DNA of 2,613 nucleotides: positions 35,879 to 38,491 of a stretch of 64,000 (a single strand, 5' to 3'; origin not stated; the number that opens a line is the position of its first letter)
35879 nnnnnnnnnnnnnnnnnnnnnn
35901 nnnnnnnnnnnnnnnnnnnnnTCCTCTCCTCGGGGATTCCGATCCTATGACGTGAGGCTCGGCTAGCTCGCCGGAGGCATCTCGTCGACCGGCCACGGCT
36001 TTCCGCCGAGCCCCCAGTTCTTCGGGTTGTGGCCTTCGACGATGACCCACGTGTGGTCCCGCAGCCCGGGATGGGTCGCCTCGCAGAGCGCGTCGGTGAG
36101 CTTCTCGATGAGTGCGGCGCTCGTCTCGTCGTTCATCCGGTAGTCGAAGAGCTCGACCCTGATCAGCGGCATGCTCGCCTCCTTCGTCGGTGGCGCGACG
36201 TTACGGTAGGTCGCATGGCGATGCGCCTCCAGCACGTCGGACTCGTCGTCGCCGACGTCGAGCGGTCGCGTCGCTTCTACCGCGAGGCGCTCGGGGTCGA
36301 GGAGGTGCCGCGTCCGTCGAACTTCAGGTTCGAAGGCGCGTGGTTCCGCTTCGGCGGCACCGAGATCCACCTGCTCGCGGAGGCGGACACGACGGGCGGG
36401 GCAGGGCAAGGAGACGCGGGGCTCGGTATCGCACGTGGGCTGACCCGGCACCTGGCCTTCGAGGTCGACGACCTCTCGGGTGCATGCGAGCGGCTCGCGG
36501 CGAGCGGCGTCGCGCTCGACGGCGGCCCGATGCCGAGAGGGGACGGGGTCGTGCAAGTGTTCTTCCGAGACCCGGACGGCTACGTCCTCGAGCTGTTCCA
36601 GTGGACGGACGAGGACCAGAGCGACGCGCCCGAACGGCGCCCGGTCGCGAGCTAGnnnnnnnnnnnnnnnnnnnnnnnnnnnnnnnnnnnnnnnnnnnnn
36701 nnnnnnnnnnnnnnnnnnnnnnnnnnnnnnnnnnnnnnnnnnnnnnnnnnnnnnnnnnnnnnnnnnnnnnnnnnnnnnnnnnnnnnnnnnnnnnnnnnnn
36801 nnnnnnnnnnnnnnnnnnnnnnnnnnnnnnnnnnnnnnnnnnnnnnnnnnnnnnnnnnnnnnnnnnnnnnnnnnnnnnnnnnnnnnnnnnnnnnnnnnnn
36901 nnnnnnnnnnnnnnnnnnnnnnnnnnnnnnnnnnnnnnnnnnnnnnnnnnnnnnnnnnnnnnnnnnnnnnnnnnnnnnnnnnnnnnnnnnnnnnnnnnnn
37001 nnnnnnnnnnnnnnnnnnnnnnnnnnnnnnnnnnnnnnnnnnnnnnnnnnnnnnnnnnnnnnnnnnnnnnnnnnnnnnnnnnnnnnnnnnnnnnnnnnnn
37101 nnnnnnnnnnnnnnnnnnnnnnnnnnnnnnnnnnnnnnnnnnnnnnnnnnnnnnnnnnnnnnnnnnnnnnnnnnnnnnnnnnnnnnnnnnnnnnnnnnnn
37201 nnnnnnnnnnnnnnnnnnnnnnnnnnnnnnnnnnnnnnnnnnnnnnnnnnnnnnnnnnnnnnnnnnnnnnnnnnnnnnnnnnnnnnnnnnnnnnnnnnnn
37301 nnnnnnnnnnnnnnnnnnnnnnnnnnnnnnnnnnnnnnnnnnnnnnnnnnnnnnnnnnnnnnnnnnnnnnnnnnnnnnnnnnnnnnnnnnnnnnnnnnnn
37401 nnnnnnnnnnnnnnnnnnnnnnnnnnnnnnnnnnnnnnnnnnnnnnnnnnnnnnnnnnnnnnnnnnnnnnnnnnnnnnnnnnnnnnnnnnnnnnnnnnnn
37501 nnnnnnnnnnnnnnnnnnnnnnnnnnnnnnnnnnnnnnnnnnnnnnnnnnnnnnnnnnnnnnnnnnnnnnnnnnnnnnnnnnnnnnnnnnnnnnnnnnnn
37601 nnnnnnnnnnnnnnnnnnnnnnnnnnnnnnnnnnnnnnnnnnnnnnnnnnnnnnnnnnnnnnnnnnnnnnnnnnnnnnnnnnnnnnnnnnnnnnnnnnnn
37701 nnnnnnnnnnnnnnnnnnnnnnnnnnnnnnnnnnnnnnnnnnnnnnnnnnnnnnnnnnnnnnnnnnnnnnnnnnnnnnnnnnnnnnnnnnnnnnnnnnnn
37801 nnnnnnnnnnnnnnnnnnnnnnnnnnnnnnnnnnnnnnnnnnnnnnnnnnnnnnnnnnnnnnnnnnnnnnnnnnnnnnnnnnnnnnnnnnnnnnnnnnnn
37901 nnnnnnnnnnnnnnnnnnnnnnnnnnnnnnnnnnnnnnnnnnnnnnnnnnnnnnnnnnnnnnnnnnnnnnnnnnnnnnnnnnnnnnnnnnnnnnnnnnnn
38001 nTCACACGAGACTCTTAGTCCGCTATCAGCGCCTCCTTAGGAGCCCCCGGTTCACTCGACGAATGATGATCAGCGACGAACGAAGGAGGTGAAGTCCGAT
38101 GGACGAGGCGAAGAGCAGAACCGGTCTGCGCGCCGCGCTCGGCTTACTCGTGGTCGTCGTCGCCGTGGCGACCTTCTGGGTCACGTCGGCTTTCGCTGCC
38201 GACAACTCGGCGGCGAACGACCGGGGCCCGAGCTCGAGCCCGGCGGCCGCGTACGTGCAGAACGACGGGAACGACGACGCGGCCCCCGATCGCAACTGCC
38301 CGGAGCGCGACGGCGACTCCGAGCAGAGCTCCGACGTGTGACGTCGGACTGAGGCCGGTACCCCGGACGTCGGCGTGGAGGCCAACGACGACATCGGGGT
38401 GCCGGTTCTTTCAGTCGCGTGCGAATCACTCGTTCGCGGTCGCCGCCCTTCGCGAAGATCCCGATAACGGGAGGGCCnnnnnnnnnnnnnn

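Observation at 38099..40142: Membrane-tethered half of an adenylate-forming enzyme preceded by a tiny secreted acidic protein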

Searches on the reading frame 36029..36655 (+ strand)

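Call 82: search_protein_families(library=pfam, proteins=[window:36029-36655:+], max_evalue=0.001)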
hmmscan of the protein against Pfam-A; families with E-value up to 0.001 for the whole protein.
window:36029-36655:+ (208 aa): 5 families
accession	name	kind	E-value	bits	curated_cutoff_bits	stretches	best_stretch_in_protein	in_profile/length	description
PF00903.31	Glyoxalase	-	3.8e-20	72.9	20.6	1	66-189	1-121/121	Glyoxalase/Bleomycin resistance protein/Dioxygenase superfamily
PF13669.12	Glyoxalase_4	-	1.1e-10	42.2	27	1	68-173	1-104/109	Glyoxalase/Bleomycin resistance protein/Dioxygenase superfamily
PF18029.7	Glyoxalase_6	-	5.8e-07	30.6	23.6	1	74-189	6-105/106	Glyoxalase-like domain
PF22677.2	Ble-like_N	-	9.5e-07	28.9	24.5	1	66-89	1-24/41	Bleomycin resistance protein-like N-terminal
PF13468.12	Glyoxalase_3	-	0.00037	21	25.1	1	67-198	1-143/176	Glyoxalase-like domain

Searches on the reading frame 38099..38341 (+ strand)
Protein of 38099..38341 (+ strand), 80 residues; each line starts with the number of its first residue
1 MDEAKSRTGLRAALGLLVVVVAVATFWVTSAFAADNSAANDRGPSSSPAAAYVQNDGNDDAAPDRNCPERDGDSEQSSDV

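Call 3: search_protein_families(library=pfam, proteins=[window:38099-38341:+], max_evalue=0.1)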
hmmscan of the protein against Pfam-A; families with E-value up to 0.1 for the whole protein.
window:38099-38341:+ (80 aa): 1 family
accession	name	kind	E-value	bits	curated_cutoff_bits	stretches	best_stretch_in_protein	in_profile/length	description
PF20130.4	DUF6520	-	0.018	15.9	25.4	1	13-70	7-55/83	Family of unknown function (DUF6520)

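Call 4: search_protein_families(library=ncbifam, proteins=[window:38099-38341:+], max_evalue=0.1)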
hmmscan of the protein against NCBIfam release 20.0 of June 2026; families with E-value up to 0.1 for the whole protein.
window:38099-38341:+ (80 aa): 4 families
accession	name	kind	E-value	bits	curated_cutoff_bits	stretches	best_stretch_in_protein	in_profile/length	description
NF051431.1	Rv0361_Cterm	subfamily_domain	0.0054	16.9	37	1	8-78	3-74/140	Rv0361 family membrane protein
TIGR03931.1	T7SS_Rv3446c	hypoth_equivalog_domain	0.017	15.4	47.6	1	12-62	4-49/194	type VII secretion-associated protein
NF043009.1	Cyt554Puf2C_Caul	equivalog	0.076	11.8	800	1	12-59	18-62/416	cytochrome c-554 Puf2C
NF033636.1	acid_shock_Asr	equivalog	0.087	13.6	50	1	16-51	4-36/119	acid resistance repetitive basic protein Asr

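Call 42: find_homologous_proteins(query=window:38099-38341:+, max_evalue=0.001)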
Query window:38099-38341:+ (80 aa): 6 proteins with E <= 0.001 among 12 candidates.
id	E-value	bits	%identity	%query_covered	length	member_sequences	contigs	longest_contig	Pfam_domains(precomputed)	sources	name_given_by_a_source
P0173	1.2e-43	164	100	100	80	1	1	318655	-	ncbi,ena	-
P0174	1.7e-24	103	70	70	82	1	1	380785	-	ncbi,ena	-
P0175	1.6e-23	100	67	100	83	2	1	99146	-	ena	-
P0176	1.9e-23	100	70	99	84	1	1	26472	-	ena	-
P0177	2.7e-22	96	65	100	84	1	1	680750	-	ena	-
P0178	2.9e-17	80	58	100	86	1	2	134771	-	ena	-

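Call 71: search_protein_families(library=ncbifam, proteins=[window:38099-38341:+], max_evalue=1)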
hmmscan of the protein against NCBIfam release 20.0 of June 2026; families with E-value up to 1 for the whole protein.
window:38099-38341:+ (80 aa): 5 families
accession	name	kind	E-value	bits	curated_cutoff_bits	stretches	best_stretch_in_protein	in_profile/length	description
NF051431.1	Rv0361_Cterm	subfamily_domain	0.0054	16.9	37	1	8-78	3-74/140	Rv0361 family membrane protein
TIGR03931.1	T7SS_Rv3446c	hypoth_equivalog_domain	0.017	15.4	47.6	1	12-62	4-49/194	type VII secretion-associated protein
NF043009.1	Cyt554Puf2C_Caul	equivalog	0.076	11.8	800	1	12-59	18-62/416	cytochrome c-554 Puf2C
NF033636.1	acid_shock_Asr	equivalog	0.087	13.6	50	1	16-51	4-36/119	acid resistance repetitive basic protein Asr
NF053724.1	Rv3103c_Nterm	equivalog_domain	0.15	12.1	50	1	17-40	18-41/69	Rv3103c family proline-rich protein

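Call 80: search_protein_families(library=padloc, proteins=[window:38099-38341:+], max_evalue=0.01)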
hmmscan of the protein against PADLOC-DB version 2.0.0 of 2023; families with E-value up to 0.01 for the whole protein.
window:38099-38341:+ (80 aa): 0 families
